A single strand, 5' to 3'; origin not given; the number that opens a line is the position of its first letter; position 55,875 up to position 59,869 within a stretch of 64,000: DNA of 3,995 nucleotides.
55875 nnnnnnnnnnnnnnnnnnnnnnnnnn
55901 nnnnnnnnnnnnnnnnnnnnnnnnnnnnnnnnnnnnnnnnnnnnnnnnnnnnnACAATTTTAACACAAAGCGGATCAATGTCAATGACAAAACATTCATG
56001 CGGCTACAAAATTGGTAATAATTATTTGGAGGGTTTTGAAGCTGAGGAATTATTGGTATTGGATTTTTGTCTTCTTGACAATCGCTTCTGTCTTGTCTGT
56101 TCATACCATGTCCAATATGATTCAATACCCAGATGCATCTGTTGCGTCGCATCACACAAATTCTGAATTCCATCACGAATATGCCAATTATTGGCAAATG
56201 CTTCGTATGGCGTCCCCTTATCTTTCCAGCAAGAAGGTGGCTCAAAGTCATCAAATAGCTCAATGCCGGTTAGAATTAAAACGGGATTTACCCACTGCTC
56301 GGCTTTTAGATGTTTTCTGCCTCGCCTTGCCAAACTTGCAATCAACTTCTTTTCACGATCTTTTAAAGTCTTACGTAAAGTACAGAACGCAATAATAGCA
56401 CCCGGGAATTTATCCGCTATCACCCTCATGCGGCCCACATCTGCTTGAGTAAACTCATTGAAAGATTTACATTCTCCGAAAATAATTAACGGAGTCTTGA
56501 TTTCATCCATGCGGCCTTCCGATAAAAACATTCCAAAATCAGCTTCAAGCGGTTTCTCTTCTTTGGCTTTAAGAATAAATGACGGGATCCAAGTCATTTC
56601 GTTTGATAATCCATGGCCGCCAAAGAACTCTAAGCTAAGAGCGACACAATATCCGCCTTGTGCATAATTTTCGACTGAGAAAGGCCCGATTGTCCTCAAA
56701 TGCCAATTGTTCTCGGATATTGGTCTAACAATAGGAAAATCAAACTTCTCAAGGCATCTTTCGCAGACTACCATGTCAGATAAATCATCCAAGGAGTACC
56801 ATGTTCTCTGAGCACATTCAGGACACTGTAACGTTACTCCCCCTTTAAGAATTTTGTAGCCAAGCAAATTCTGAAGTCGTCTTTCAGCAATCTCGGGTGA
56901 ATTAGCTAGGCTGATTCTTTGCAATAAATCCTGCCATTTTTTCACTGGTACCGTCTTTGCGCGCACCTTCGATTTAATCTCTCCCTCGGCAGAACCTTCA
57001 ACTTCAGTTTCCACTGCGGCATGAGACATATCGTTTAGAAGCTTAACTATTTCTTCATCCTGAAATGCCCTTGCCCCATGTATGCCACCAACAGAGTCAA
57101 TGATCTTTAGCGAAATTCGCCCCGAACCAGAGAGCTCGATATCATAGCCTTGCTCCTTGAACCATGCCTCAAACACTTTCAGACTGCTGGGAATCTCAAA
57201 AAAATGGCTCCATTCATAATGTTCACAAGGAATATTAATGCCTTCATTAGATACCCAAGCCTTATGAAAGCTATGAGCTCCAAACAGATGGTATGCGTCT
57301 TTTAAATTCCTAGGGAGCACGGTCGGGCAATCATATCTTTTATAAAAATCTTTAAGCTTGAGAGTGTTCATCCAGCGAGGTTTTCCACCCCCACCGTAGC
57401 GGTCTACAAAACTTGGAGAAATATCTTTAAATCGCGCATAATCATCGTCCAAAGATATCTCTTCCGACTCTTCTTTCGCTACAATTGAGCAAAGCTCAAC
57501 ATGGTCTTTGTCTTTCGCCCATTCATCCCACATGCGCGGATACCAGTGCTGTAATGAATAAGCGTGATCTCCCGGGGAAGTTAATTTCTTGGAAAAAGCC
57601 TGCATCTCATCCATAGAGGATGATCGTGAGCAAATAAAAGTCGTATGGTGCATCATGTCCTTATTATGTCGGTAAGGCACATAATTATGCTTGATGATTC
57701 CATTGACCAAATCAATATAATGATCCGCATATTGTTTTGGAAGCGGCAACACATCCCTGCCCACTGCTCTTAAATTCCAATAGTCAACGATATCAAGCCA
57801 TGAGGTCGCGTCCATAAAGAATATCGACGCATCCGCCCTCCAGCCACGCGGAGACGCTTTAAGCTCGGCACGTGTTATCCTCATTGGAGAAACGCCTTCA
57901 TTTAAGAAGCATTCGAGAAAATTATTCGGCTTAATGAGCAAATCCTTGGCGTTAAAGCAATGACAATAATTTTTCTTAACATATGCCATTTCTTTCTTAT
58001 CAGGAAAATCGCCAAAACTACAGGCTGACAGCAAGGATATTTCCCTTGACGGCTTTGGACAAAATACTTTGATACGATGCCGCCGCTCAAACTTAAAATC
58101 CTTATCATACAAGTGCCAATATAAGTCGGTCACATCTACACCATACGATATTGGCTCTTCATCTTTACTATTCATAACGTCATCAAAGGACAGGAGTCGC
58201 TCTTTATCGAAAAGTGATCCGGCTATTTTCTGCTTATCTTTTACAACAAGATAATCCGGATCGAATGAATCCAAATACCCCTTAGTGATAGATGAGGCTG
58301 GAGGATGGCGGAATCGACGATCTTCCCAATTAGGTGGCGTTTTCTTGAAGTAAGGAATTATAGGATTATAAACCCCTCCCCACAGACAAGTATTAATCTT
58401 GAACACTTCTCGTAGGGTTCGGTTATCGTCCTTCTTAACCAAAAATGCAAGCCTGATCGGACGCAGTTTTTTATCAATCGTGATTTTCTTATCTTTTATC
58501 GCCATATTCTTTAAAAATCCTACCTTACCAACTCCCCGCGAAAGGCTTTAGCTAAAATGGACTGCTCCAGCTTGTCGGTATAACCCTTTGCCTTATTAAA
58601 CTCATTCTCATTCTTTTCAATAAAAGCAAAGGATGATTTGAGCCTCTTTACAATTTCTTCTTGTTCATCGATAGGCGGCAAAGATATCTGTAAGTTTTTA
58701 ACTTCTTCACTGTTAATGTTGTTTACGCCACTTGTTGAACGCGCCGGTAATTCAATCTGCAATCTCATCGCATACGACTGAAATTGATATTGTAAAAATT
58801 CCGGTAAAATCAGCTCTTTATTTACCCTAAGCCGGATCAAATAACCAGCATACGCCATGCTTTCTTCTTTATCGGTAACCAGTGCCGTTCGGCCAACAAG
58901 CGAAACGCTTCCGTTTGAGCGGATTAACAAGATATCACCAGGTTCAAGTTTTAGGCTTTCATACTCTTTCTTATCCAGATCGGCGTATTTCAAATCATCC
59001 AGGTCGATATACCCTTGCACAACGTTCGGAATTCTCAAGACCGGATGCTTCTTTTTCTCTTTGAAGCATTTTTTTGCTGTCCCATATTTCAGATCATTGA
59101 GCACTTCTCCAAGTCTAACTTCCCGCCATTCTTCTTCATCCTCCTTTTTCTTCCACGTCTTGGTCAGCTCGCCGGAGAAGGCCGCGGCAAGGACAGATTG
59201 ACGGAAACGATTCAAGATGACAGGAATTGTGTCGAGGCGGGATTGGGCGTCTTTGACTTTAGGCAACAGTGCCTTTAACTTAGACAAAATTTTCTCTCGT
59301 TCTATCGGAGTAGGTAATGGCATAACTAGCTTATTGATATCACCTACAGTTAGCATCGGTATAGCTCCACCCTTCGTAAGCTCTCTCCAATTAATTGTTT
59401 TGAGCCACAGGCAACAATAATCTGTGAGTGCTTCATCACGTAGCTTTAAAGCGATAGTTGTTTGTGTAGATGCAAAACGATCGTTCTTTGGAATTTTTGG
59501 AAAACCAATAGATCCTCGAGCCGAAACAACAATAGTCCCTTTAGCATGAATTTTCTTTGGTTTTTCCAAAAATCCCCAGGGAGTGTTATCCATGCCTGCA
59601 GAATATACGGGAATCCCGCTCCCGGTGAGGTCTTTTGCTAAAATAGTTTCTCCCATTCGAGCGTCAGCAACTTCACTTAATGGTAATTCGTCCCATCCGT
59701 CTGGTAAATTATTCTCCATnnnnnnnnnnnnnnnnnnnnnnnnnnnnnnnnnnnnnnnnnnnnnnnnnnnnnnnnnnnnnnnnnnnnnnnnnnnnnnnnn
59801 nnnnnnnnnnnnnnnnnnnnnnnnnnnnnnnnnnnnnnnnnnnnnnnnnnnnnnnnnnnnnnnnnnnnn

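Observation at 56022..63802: Type I RM operon with a fourth, unrecognisable 827-aa gene (hsdR-hsdM-hsdS-orf827)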

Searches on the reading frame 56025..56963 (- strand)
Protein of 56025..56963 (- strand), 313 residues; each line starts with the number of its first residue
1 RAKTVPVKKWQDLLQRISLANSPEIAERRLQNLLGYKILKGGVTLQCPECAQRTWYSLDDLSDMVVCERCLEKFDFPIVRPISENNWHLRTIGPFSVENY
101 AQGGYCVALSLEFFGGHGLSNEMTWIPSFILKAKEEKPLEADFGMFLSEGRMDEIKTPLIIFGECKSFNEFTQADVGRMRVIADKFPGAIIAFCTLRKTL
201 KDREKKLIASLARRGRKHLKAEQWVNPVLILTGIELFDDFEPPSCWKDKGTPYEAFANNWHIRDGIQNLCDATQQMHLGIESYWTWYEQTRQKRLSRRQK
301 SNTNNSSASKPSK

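Call 84: find_homologous_proteins(query=A8, max_evalue=0.001)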
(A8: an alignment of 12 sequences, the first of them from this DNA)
Query A8 (12 sequences) (313 aa, profile of the alignment): 103 proteins with E <= 0.001 among 4095 candidates.
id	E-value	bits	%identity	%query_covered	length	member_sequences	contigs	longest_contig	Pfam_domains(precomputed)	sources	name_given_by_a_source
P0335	2.7e-127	442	41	92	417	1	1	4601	-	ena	-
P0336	5.3e-127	441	42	89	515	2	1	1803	-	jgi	-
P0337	1.8e-123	429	84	92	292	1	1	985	-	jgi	jgi:hypothetical protein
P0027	4.4e-123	428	74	97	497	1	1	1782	-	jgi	jgi:hypothetical protein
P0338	1.3e-122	427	73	96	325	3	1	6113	-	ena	-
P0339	2.0e-122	426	72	96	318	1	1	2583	-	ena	-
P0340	6.8e-122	424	41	83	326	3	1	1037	-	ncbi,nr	ncbi:MAG: hypothetical protein Q8O65_04585, partial [Nitrosopumilaceae archaeon]|nr:hypothetical pro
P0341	6.2e-119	415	63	96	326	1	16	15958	-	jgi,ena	-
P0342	2.2e-117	409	77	86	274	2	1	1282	-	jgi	-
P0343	1.8e-114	400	39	90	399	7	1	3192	-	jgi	jgi:hypothetical protein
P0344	1.4e-112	394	41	90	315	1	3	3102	-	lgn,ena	-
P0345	8.1e-112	391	45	96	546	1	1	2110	-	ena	-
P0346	2.7e-111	389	38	86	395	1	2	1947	-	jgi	-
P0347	4.2e-110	386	39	80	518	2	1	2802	-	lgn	-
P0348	8.9e-110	384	42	93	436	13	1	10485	-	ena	-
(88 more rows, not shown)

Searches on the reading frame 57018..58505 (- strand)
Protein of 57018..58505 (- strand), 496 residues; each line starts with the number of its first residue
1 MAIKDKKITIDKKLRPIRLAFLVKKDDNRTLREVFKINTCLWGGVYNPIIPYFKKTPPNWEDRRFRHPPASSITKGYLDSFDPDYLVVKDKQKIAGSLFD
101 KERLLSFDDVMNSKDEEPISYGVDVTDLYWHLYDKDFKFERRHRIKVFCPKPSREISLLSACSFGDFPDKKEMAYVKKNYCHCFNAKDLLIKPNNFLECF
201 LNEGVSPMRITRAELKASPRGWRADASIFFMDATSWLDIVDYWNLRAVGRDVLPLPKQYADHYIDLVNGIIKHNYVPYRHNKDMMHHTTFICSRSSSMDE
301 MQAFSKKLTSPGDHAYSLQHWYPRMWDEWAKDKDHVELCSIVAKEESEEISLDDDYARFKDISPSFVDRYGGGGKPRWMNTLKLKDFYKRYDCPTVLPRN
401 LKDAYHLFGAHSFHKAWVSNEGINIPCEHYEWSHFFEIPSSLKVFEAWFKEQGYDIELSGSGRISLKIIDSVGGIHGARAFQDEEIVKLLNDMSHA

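Call 44: predict_structure(alignment_id=A4)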
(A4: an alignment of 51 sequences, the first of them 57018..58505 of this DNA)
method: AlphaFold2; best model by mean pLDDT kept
length: 496 residues; sequences in the alignment: 51
mean_pLDDT: 88.4   pTM: 0.87
mean pLDDT of the five models: 88.4, 87.0, 86.5, 85.8, 85.6
residues with pLDDT >= 90: 273; 70-90: 195; 50-70: 25; < 50: 3
segments of 3 or more residues with pLDDT < 50: 1-3
pLDDT, mean of each block of 10 residues (from residue 1): 68 96 95 97 97 85 72 92 93 74 93 89 95 87 87 96 95 93 94 95 93 90 81 96 94 95 96 91 90 94 95 91 88 87 94 87 89 87 79 79 77 81 92 88 88 86 83 76 81 75
secondary structure, 60 per line:
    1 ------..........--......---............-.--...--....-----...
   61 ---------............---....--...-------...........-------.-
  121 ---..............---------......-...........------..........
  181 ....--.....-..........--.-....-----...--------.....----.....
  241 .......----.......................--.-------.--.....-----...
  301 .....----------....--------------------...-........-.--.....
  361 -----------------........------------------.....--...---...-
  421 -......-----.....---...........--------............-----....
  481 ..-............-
elements in order: E7-16 E19-24 H28-39 E49-52 H70-81 E85-88 E104-106 H107-110 H125-137 E147-152 H154-164 H171-184 E187-191 H193-202 H207-210 E216-218 E227-231 H236-247 E252-256 H257-274 E288-292 H298-305 E316-319 E340-342 E344-351 E356-360 E378-385 H404-408 E417-419 E422-427 E433-437 H441-451 H460-471 H477-482 H484-495

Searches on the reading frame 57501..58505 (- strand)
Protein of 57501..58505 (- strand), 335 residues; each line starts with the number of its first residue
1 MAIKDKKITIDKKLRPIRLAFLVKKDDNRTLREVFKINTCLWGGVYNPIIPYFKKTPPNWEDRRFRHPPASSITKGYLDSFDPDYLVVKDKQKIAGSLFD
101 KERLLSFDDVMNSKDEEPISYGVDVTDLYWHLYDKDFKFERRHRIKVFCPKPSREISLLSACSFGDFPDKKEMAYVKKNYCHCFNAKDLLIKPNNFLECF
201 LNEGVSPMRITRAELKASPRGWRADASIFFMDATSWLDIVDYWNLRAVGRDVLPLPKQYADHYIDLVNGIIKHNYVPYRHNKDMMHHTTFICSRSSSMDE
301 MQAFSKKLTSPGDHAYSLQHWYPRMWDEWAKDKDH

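Call 83: find_homologous_proteins(query=A7, max_evalue=0.001)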
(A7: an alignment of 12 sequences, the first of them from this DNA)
Query A7 (12 sequences) (335 aa, profile of the alignment): 76 proteins with E <= 0.001 among 3504 candidates.
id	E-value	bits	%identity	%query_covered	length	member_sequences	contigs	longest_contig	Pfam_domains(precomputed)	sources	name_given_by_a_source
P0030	9.8e-137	474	69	99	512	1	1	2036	-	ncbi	-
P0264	2.4e-119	417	34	98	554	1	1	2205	-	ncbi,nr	ncbi:MAG: hypothetical protein OXM61_09265, partial [Candidatus Poribacteria bacterium]|nr:hypotheti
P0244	1.4e-117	411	34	98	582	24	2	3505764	-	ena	-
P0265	5.4e-116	405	34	98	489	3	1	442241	-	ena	-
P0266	5.6e-116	405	35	98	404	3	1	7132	-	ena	-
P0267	8.5e-114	398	34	98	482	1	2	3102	-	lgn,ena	-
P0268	2.3e-113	397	34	98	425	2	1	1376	-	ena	-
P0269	3.6e-113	396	34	97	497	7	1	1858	-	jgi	jgi:hypothetical protein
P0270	4.5e-113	396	34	92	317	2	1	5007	-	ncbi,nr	ncbi:MAG: hypothetical protein OXT74_08595, partial [Candidatus Poribacteria bacterium]|nr:hypotheti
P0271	8.5e-111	388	33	97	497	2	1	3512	-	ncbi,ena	-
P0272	1.1e-110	388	33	98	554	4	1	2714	-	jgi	jgi:hypothetical protein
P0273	3.0e-110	387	34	93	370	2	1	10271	-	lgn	-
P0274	1.1e-109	385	35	98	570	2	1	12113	-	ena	-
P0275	2.2e-108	380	67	87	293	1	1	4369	-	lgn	-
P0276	3.6e-108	380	35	97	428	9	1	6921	-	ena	-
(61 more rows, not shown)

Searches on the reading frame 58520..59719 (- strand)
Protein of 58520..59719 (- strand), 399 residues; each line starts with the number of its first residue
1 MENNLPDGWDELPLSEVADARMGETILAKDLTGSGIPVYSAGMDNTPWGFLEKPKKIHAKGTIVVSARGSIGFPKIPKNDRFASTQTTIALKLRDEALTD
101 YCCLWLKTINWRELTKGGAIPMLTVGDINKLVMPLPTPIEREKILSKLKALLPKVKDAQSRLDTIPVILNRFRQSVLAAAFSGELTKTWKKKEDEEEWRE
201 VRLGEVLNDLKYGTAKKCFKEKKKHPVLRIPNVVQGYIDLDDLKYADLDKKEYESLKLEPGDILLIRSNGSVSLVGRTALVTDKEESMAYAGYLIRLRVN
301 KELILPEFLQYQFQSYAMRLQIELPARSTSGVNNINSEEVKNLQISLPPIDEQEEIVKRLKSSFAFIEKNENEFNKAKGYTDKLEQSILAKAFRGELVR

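Call 3: search_protein_families(library=pfam, proteins=[window:58520-59719:-], max_evalue=1)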
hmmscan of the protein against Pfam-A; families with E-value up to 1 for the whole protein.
window:58520-59719:- (399 aa): 2 families
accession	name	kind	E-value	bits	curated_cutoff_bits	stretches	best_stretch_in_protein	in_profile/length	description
PF01420.25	Methylase_S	-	5.9e-32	111.6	22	2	196-371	2-160/168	Type I restriction modification DNA specificity domain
PF22105.2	DUF6943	-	0.0028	18.2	27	1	104-177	56-129/131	Family of unknown function (DUF6943)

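Call 4: search_protein_families(library=padloc, proteins=[window:58520-59719:-], max_evalue=1)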
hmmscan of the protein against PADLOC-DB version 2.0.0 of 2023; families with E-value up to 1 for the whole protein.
window:58520-59719:- (399 aa): 129 families (the best 25 are shown)
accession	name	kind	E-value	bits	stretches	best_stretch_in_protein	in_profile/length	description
PDLC03169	Specificity_I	-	2.9e-74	249.1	1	4-397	5-419/461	Type I specificity subunit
PDLC03127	Specificity_I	-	4e-61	205.5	2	196-398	250-454/571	Type I specificity subunit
PDLC03189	Specificity_I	-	7.4e-61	204.4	1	4-398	5-418/459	Type I specificity subunit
PDLC03107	Specificity_I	-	7.2e-58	194.5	1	9-397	3-392/392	Type I specificity subunit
PDLC03162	Specificity_I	-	1.4e-55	186.9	1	54-398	69-415/431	Type I specificity subunit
PDLC04137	mad5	-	6.5e-47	158.6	2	196-396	1-188/392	mads_5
PDLC03148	Specificity_I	-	5.1e-44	148.8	2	198-391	259-451/453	Type I specificity subunit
PDLC03079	Specificity_I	-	1.2e-42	144.6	1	5-397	26-447/470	Type I specificity subunit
PDLC03159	Specificity_I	-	6.6e-42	141.9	2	203-398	278-474/509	Type I specificity subunit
PDLC03109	Specificity_I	-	3.5e-39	132.8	2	197-398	294-498/591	Type I specificity subunit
PDLC03151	Specificity_I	-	7.2e-38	128.6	1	99-399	103-407/431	Type I specificity subunit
PDLC03115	Specificity_I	-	4.3e-36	122.4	2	4-193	3-186/462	Type I specificity subunit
PDLC03179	Specificity_I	-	9.1e-36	121.9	2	196-392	392-587/589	Type I specificity subunit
PDLC03100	Specificity_I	-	2.4e-35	120.7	2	154-389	163-388/392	Type I specificity subunit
PDLC03069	Specificity_I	-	5.1e-35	119.3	1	113-397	119-387/387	Type I specificity subunit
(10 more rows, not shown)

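Call 5: search_protein_families(library=ncbifam, proteins=[window:58520-59719:-], max_evalue=1)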
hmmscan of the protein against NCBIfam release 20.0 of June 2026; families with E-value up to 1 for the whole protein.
window:58520-59719:- (399 aa): 2 families
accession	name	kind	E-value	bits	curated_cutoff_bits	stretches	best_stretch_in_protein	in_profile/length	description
NF007278.0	PRK09737.1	equivalog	1.2e-70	238.6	662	1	4-397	5-419/461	type I restriction-modification system specificity subunit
NF047740.1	antiphage_MADS5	equivalog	6.4e-11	41.7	400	1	177-375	254-450/461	methylation-associated defense system restriction endonuclease subunit S MAD5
